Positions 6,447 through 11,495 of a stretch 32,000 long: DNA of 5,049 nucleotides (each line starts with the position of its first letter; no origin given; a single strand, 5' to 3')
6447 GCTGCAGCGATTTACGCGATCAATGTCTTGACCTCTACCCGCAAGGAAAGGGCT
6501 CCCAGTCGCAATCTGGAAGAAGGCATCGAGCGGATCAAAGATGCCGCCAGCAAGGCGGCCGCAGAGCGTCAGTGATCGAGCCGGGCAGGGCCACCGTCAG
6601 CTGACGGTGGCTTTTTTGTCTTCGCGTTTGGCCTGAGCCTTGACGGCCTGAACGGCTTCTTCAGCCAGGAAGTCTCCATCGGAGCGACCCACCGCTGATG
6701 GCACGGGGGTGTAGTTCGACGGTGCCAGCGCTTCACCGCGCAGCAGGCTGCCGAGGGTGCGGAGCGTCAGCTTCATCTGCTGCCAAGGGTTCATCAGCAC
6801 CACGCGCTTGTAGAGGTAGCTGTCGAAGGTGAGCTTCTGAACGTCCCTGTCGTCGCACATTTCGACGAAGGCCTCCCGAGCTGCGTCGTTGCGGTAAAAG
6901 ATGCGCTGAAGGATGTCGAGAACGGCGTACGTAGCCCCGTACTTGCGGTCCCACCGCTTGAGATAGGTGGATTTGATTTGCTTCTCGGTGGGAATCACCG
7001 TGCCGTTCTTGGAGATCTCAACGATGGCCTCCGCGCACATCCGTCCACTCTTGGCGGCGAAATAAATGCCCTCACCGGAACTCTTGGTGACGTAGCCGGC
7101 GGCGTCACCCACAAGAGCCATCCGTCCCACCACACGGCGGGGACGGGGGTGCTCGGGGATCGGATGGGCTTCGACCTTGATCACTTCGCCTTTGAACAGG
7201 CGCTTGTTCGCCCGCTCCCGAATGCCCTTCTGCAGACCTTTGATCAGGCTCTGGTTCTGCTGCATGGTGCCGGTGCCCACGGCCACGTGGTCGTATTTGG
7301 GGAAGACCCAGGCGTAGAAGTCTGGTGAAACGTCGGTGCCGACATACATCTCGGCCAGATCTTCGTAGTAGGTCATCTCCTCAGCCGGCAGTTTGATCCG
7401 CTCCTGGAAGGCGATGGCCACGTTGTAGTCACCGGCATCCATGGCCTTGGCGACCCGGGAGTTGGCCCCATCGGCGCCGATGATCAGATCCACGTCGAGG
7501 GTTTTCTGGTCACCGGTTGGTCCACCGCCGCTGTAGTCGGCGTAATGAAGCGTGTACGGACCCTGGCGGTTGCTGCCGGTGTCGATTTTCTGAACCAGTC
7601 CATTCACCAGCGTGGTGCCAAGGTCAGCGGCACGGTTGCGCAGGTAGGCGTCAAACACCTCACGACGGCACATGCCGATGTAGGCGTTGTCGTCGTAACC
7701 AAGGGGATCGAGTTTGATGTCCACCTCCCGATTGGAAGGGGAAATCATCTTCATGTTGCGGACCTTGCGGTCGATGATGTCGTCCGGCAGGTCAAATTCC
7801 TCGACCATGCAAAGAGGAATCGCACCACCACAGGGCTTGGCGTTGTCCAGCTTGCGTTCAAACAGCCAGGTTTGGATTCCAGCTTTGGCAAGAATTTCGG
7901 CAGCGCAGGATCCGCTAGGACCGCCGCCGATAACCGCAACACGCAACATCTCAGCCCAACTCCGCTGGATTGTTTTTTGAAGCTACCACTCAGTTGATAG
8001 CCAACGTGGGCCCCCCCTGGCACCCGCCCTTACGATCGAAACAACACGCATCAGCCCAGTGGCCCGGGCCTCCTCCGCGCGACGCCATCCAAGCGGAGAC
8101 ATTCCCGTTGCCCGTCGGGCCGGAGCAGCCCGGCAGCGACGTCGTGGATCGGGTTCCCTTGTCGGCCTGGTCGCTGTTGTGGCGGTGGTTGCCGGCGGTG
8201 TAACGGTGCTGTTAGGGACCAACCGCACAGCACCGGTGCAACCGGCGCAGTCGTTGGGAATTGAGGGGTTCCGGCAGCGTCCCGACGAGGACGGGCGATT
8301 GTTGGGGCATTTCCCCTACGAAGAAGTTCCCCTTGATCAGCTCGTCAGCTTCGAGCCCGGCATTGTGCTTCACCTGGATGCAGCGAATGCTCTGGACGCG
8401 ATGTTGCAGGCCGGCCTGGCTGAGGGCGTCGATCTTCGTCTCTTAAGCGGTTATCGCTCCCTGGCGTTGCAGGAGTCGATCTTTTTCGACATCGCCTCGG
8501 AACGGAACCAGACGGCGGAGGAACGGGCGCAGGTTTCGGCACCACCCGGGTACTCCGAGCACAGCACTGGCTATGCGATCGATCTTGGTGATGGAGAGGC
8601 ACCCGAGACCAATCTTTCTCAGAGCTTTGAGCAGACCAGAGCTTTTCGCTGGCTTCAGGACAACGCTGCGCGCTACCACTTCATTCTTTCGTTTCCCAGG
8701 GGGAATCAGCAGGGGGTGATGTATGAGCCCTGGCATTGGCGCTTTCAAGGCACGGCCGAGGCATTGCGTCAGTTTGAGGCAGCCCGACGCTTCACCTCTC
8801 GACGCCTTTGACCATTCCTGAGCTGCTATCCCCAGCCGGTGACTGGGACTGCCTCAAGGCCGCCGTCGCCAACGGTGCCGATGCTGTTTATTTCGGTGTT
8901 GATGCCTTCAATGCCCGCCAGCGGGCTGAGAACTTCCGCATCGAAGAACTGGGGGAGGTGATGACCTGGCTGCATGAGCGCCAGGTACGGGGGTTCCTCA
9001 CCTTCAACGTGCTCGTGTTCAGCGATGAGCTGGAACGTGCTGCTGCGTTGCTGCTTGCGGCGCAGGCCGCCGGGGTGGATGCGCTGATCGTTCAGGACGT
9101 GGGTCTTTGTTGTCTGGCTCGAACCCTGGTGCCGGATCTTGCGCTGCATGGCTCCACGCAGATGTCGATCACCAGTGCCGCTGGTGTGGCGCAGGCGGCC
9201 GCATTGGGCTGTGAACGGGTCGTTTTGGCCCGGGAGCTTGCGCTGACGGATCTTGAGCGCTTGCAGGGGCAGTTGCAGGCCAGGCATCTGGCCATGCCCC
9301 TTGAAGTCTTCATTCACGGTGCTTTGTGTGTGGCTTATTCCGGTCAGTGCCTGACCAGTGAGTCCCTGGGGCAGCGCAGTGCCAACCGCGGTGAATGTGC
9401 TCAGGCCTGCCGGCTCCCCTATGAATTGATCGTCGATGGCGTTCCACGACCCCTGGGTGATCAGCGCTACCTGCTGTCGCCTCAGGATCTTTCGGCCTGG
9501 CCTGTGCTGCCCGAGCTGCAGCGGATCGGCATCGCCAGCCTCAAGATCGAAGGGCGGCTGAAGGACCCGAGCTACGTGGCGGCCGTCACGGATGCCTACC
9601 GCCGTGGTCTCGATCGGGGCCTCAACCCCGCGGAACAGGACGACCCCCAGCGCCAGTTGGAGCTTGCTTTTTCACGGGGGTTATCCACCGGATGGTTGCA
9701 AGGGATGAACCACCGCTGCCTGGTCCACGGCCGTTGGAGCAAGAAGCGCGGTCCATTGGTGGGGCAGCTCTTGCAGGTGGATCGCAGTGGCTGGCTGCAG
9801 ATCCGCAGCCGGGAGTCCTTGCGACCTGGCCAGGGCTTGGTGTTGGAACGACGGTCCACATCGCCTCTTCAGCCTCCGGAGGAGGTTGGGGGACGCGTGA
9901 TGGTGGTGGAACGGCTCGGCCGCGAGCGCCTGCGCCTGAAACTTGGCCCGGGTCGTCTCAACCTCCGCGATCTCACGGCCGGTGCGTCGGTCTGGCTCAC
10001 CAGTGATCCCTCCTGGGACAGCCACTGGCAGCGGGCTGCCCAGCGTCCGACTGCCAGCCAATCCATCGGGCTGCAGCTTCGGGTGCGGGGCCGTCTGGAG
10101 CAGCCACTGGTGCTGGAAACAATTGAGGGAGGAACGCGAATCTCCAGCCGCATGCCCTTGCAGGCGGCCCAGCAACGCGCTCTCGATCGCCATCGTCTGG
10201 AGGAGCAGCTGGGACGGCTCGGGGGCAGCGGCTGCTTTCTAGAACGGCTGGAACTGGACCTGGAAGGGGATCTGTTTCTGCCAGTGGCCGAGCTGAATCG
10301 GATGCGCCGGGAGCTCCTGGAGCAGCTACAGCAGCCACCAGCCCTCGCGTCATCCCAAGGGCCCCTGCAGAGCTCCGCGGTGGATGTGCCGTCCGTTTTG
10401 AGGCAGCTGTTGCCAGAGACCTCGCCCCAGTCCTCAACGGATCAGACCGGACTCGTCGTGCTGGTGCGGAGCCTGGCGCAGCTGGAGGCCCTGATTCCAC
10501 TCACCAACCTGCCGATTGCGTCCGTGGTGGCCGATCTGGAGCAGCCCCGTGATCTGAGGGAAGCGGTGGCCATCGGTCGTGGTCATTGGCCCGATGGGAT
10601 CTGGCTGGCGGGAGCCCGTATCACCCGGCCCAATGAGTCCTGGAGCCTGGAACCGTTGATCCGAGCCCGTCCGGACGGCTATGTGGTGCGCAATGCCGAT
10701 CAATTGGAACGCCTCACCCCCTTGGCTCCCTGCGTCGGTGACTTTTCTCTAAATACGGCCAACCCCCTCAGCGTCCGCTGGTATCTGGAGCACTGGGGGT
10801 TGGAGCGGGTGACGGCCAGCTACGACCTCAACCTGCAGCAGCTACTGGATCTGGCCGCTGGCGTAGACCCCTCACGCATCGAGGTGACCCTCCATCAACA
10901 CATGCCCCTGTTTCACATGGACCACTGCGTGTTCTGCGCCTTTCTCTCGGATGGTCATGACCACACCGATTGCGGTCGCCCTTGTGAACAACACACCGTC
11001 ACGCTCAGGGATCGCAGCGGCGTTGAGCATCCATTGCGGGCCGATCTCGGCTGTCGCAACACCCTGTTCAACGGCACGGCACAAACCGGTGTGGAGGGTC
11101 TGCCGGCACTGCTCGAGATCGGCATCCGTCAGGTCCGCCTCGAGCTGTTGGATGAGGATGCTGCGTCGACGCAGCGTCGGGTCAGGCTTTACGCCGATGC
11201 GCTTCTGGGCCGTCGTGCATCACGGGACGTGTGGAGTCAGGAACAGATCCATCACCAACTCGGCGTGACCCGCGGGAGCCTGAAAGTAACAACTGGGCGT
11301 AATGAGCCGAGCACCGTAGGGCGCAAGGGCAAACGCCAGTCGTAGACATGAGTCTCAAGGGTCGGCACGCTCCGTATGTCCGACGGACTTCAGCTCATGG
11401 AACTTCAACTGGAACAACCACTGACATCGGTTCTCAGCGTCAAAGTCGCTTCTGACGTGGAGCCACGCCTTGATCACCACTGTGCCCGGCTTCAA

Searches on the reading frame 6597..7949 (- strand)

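Call 7: search_protein_families(library=pfam, proteins=[window:6597-7949:-], max_evalue=0.01)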
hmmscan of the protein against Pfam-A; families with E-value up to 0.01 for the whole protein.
window:6597-7949:- (450 aa): 11 families
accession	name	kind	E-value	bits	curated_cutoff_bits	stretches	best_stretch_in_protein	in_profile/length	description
PF01494.25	FAD_binding_3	-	4.6e-13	49.6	22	1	3-299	3-308/349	FAD binding domain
PF22578.2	GGR_cat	-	2.9e-07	30.7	27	1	192-257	13-81/88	Geranylgeranyl reductase catalytic domain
PF01266.30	DAO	-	3.8e-05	23.8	27.9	0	3-33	1-31/353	FAD dependent oxidoreductase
PF01134.28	GIDA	-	0.00022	20.9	22.1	1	4-37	2-35/391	Glucose inhibited division protein A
PF13450.12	NAD_binding_8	-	0.00053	20.6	21.9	1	6-33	1-28/68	NAD(P)-binding Rossmann-like domain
PF12831.13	FAD_oxidored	-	0.00072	19.4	27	1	4-33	2-31/416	FAD dependent oxidoreductase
PF01946.23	Thi4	-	0.0033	17.1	26.2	1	4-35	20-52/235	Thi4 family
PF07992.20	Pyr_redox_2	-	0.0036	17.2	26.1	1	3-97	2-58/291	Pyridine nucleotide-disulphide oxidoreductase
PF03486.20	HI0933_like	-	0.0039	17.1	50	0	3-33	2-32/244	HI0933-like protein Rossmann domain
PF05834.18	Lycopene_cycl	-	0.0075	15.8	23.4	0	243-340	221-311/380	Lycopene cyclase protein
PF00070.33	Pyr_redox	-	0.01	16.8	22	0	3-33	1-31/82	Pyridine nucleotide-disulphide oxidoreductase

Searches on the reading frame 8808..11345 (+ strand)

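Call 7: search_protein_families(library=pfam, proteins=[window:8808-11345:+], max_evalue=0.01)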
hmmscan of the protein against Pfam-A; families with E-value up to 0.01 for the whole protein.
window:8808-11345:+ (845 aa): 2 families
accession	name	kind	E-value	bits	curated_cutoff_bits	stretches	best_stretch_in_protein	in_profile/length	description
PF01136.24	Peptidase_U32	-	1.8e-83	279.8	22.4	2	77-302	3-232/233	Peptidase family U32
PF12392.13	DUF3656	-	4.1e-21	76.1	22.1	1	395-509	1-106/109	Collagenase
